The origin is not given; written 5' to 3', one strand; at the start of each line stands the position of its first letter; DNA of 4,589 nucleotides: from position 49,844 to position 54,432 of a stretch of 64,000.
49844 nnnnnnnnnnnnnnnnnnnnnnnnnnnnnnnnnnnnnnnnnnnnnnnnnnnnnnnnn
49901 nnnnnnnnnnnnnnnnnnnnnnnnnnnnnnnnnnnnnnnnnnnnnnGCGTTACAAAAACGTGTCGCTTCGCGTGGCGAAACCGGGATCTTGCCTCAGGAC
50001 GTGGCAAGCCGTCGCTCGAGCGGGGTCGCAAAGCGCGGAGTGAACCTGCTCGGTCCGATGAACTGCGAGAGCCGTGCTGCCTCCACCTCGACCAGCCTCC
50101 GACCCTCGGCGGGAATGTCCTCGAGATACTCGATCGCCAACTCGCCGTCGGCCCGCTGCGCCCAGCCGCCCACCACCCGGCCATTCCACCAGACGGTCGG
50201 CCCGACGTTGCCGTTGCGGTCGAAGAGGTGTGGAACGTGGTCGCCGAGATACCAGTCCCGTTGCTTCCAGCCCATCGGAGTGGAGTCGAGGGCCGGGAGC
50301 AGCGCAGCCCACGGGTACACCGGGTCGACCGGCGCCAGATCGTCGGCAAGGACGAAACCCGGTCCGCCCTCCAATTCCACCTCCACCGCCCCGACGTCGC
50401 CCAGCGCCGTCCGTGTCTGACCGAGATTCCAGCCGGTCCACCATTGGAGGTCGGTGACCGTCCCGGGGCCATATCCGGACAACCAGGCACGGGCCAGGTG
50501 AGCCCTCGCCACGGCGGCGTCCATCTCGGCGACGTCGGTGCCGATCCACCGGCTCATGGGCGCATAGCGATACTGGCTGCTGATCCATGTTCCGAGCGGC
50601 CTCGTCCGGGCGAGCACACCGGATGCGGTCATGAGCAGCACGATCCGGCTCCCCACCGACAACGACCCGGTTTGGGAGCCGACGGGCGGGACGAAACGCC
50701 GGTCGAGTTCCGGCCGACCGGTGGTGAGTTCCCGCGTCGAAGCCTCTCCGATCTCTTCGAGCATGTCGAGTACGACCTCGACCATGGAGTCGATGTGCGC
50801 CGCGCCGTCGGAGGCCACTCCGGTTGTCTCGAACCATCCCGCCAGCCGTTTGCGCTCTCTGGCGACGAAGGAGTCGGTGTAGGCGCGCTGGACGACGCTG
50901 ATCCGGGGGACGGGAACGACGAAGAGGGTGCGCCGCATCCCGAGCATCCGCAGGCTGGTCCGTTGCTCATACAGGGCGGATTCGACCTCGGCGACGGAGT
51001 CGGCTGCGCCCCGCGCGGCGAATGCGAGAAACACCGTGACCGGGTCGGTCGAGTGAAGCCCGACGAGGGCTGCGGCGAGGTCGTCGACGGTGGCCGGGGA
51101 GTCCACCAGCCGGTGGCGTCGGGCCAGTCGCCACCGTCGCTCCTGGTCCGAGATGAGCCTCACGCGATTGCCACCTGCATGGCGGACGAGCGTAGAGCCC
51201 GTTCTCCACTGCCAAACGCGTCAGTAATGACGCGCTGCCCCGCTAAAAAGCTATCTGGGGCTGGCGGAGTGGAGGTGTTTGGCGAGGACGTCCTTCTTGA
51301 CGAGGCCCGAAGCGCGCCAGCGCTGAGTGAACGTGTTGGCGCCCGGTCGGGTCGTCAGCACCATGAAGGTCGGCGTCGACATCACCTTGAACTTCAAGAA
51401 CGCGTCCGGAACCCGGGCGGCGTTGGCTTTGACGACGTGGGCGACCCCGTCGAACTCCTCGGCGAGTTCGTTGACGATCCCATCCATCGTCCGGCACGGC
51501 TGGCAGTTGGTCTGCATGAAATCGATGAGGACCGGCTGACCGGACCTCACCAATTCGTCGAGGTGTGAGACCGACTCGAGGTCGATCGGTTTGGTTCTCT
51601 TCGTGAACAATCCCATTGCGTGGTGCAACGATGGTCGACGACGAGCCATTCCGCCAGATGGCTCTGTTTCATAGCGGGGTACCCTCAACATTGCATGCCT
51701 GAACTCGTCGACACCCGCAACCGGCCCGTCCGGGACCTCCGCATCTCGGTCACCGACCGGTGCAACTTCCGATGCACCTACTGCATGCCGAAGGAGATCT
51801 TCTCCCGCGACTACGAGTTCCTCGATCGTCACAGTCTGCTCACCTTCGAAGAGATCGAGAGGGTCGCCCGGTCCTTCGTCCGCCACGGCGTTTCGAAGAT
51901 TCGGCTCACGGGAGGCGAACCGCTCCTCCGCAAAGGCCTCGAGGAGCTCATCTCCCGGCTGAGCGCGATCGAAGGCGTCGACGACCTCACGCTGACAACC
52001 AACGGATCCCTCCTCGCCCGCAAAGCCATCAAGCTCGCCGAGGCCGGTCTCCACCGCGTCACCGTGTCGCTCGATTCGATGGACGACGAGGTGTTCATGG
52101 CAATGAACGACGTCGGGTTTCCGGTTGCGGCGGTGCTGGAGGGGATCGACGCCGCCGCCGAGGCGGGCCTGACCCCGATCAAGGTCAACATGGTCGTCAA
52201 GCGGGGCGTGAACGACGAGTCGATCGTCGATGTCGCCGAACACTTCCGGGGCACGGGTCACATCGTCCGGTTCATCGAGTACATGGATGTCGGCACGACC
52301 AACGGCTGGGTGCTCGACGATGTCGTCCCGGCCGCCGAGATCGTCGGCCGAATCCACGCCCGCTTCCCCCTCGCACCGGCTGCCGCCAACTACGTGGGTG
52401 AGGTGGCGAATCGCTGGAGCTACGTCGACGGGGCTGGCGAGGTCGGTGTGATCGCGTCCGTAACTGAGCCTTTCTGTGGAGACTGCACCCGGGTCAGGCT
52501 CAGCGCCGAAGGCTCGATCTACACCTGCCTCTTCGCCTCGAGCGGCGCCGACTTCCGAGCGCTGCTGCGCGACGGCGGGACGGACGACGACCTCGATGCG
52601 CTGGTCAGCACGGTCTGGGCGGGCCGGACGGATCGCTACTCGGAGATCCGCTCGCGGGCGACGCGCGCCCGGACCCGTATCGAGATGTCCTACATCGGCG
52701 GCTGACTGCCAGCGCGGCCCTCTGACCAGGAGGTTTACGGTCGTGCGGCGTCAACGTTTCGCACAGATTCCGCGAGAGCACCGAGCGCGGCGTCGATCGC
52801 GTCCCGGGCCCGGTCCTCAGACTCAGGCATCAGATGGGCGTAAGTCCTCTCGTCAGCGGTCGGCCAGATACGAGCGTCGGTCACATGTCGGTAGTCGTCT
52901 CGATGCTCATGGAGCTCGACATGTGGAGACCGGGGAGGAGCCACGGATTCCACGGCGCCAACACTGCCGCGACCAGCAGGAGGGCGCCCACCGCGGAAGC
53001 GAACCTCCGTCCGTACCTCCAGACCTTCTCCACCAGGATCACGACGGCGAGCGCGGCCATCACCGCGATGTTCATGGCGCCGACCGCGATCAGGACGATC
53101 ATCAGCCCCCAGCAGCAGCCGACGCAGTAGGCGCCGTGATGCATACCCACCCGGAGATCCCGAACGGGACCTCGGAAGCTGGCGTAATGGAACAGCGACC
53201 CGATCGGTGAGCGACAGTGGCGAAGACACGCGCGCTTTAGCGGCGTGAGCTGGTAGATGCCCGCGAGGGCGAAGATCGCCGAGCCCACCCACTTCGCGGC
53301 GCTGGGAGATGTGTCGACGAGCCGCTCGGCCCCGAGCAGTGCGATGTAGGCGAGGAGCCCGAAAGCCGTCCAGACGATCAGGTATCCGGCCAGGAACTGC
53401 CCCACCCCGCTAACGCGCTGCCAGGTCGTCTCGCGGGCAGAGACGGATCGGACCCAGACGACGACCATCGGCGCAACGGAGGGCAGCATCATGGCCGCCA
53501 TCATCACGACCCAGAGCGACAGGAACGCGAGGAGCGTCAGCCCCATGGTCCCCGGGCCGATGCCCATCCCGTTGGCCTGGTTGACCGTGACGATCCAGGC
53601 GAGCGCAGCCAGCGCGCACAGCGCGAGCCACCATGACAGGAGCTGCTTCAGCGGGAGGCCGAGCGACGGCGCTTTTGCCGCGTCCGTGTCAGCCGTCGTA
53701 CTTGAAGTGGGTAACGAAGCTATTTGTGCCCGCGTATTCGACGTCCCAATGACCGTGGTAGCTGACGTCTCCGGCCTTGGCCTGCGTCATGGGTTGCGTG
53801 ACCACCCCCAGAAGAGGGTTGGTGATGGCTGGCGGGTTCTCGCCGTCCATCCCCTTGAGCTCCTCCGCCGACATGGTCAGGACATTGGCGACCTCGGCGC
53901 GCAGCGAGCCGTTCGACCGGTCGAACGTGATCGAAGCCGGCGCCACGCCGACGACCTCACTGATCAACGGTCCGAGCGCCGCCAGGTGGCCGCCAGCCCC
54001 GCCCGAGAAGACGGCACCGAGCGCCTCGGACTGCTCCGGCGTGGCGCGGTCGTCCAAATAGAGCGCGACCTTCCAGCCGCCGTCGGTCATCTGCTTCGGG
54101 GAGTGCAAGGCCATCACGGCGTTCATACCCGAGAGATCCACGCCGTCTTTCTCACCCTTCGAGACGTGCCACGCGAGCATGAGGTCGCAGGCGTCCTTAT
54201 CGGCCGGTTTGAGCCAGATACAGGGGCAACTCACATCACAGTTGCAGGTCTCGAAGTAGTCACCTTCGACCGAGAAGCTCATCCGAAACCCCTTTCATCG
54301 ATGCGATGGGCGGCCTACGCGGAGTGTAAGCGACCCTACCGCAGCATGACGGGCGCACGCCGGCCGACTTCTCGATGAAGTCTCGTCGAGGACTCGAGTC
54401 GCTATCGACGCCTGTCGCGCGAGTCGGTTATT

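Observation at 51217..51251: Third copy of the same 35-bp element beside an AlkZ/YcaQ-like DNA-glycosylase gene and a thioredoxin-like gene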

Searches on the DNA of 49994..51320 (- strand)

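Call 32: search_rna_families(source=window, start=51120, end=51320, threshold=evalue, max_evalue=10)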
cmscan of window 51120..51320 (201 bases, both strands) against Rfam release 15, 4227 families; matches with E-value up to 10: 4.
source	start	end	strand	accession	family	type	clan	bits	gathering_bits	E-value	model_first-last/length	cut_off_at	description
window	51216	51265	-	RF03039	Peptidase-S11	Cis-reg;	-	14.8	34.8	4.4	15-65/84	no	Peptidase-S11 RNA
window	51256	51320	+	RF00772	mir-328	Gene; miRNA;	-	13.6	70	9.6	1-51/75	3'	mir-328 microRNA precursor family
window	51276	51307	+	RF01918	mir-1249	Gene; miRNA;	-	11.6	83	9.7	1-75/75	no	mir-1249 microRNA precursor family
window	51142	51214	+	RF01127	sR42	Gene; snRNA; snoRNA; CD-box;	-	9.5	38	4.7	1-63/63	no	Small nucleolar RNA sR42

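Call 42: search_with_rna_model(model_id=R1, sources=[L001, L002, L003, L005, L006, L009, L010, L011, L012, L014, L016, L019, L023, L024, L025, L026, L029, L030, L031, L032, L033, L034, L036, L038, L039, L040, L042, L043, L044, L045], max_evalue=1)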
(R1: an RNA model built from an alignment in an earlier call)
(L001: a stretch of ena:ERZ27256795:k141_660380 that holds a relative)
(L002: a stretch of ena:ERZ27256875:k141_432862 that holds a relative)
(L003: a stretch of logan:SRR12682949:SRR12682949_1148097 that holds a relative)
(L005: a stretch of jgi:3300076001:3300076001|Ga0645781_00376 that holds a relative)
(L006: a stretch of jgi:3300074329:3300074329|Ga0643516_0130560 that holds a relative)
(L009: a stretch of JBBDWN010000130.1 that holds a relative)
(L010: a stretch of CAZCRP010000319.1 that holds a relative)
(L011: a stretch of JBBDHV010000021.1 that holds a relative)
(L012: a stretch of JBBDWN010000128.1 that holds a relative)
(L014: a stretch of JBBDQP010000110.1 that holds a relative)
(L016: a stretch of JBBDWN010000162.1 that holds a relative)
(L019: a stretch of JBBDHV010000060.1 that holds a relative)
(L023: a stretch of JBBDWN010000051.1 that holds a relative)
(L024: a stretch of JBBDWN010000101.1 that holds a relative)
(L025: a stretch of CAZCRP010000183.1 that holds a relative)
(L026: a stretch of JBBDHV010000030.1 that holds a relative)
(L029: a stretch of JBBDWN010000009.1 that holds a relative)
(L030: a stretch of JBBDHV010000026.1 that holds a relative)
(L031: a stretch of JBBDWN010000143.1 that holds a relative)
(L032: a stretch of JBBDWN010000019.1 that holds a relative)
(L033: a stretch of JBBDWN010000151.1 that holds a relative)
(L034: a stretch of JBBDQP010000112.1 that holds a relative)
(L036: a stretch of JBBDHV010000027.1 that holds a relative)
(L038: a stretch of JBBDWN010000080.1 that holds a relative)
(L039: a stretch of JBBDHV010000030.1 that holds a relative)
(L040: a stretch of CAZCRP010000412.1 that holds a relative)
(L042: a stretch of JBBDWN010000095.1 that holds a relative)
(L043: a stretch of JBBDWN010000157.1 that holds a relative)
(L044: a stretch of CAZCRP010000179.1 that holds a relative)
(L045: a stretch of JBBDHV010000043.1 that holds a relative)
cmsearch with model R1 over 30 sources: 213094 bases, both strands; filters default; matches with E-value up to 1: 69.
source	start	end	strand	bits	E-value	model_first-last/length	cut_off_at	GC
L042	7814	7864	-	78.2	5.2e-20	1-51/51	no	0.55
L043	3864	3914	-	77.7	6.9e-20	1-51/51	no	0.51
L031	307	357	+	76.8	1.2e-19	1-51/51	no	0.53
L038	935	985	+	76.7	1.4e-19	1-51/51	no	0.51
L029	4907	4957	+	75.8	2.5e-19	1-51/51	no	0.55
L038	1945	1995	-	74.8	4.7e-19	1-51/51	no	0.55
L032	6309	6359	-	73.8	8.9e-19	1-51/51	no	0.53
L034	5901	5951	+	73.7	9.8e-19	1-51/51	no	0.51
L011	4676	4726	-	72.8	1.8e-18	1-51/51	no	0.59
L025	5008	5058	-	72.2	2.5e-18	1-51/51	no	0.63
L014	241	291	+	71.6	3.7e-18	1-51/51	no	0.51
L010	3432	3482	-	71.4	4.3e-18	1-51/51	no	0.61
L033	2749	2799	+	70.8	6.2e-18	1-51/51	no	0.53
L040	182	232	-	70.8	6.3e-18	1-51/51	no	0.61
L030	5000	5050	+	69.9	1.1e-17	1-51/51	no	0.59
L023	2615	2665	-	69.3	1.7e-17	1-51/51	no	0.49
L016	711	761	+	68.9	2.1e-17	1-51/51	no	0.57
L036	5416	5466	-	68.9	2.2e-17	1-51/51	no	0.57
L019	1457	1507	+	68.9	2.2e-17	1-51/51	no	0.59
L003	154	204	+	68.4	3.1e-17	1-51/51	no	0.57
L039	2810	2860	+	67.9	4.3e-17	1-51/51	no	0.59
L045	5643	5693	-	67.6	5.1e-17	1-51/51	no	0.63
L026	2824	2874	-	67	7.6e-17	1-51/51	no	0.57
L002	3269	3319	+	66.8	8.7e-17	1-51/51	no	0.59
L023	2495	2545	+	65.7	1.8e-16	1-51/51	no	0.49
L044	3133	3183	-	64.2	4.8e-16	1-51/51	no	0.65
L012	1273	1323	+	62.4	1.5e-15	1-51/51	no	0.51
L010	2015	2065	+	59.7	8.7e-15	1-51/51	no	0.63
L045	4610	4661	+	59.2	1.2e-14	1-51/51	no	0.6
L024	1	41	-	57.4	4.1e-14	1-41/51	3'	0.56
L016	818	867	-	53.6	4.8e-13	1-51/51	no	0.5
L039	2908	2957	-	52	1.3e-12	1-51/51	no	0.58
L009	5506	5556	+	50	4.8e-12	1-51/51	no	0.49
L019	1800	1849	-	46.6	4.5e-11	1-51/51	no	0.58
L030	7021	7072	-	44.4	1.9e-10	1-51/51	no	0.58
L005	9253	9303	+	44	2.6e-10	1-51/51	no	0.61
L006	282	332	+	44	2.6e-10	1-51/51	no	0.61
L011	4590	4640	+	37.8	1.4e-08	1-51/51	no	0.55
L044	3050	3101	+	34.2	1.4e-07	1-51/51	no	0.65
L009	5507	5586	-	30.5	1.6e-06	1-51/51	no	0.54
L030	6946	6989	+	29.1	4.1e-06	8-51/51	no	0.59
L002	5194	5229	-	27.9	9e-06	16-51/51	no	0.5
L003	2079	2114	-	24.8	6.7e-05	16-51/51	no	0.53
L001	1275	1325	-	20.7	0.001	1-51/51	no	0.45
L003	155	199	-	20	0.0015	1-51/51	no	0.58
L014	254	276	-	18.9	0.0032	17-39/51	no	0.52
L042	7829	7851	+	18.9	0.0032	17-39/51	no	0.52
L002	3270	3314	-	18.7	0.0036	1-51/51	no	0.6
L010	3444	3481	+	18.6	0.0039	14-51/51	no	0.61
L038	948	970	-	18.4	0.0043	17-39/51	no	0.52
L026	1384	1434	+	17.6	0.0075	1-51/51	no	0.53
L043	3879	3901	+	17.4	0.0084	17-39/51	no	0.52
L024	6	40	+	17.4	0.0088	17-51/51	no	0.54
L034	5914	5936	-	17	0.011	17-39/51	no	0.52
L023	2630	2652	+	17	0.011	17-39/51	no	0.52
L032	6324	6346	+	16.9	0.012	17-39/51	no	0.57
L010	2028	2050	-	16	0.021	17-39/51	no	0.65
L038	1960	1982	+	15.9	0.023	17-39/51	no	0.57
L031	323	342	-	15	0.04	17-36/51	no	0.5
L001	16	54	+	14.9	0.043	13-51/51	no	0.54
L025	5020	5057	+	14.7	0.049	14-51/51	no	0.63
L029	4920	4942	-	14.2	0.068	17-39/51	no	0.57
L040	197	219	+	12.6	0.2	17-39/51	no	0.7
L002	5210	5227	+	12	0.28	18-35/51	no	0.56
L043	3391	3416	-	12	0.29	17-42/51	no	0.62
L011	4691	4713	+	11.7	0.36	17-39/51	no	0.65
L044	3064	3086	-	11.5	0.4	17-39/51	no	0.7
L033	2762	2784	-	10.8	0.64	17-39/51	no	0.52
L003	2095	2112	+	10.4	0.8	18-35/51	no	0.61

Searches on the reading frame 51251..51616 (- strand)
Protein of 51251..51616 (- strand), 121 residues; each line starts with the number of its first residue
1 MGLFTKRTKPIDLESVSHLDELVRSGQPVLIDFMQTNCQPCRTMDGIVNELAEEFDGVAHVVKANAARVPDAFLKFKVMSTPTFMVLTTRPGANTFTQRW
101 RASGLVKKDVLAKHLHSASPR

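Call 11: search_protein_families(library=pfam, proteins=[window:51251-51616:-])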
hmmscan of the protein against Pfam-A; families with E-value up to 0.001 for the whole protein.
window:51251-51616:- (121 aa): 2 families
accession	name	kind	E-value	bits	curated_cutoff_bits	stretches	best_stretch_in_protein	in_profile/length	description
PF00085.26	Thioredoxin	-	1e-11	45.2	23.5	1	20-96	11-88/103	Thioredoxin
PF13192.12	Thioredoxin_3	-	4.7e-05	23.8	24.8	1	33-86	5-55/76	Thioredoxin domain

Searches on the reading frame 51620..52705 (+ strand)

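Call 11: search_protein_families(library=pfam, proteins=[window:51620-52705:+])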
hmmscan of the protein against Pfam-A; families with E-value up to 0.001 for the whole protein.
window:51620-52705:+ (361 aa): 3 families
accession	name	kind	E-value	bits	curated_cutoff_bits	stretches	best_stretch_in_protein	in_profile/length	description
PF04055.27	Radical_SAM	-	1.2e-37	130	29.5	1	42-207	1-164/166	Radical SAM superfamily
PF06463.18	Mob_synth_C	-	2.4e-35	121.7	37.4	1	216-341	3-127/128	Molybdenum Cofactor Synthesis C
PF13353.11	Fer4_12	-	1.6e-05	25.6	22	1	47-136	14-98/137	4Fe-4S single cluster domain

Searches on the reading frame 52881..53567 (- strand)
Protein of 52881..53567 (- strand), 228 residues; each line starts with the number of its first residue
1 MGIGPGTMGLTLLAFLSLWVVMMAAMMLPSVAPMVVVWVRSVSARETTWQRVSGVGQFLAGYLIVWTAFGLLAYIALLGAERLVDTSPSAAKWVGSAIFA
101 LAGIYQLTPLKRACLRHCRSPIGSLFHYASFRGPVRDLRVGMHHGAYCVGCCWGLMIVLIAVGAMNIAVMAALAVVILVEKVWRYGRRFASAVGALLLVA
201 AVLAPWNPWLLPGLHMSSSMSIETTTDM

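Call 61: search_protein_families(library=pfam, proteins=[window:52881-53567:-], max_evalue=0.00001)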
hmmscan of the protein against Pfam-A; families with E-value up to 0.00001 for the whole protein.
window:52881-53567:- (228 aa): 1 family
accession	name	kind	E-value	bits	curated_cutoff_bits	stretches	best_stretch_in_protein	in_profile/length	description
PF09948.15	PpoB2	-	2.1e-57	194.5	28.7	1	17-203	2-187/188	Copper chaperone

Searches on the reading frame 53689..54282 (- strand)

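Call 61: search_protein_families(library=pfam, proteins=[window:53689-54282:-], max_evalue=0.00001)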
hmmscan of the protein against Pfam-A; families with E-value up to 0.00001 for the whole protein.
window:53689-54282:- (197 aa): 1 family
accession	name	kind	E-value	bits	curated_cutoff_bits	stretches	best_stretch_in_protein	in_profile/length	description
PF07040.16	DUF1326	-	4.9e-48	164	25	1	11-172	1-157/177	Protein of unknown function (DUF1326)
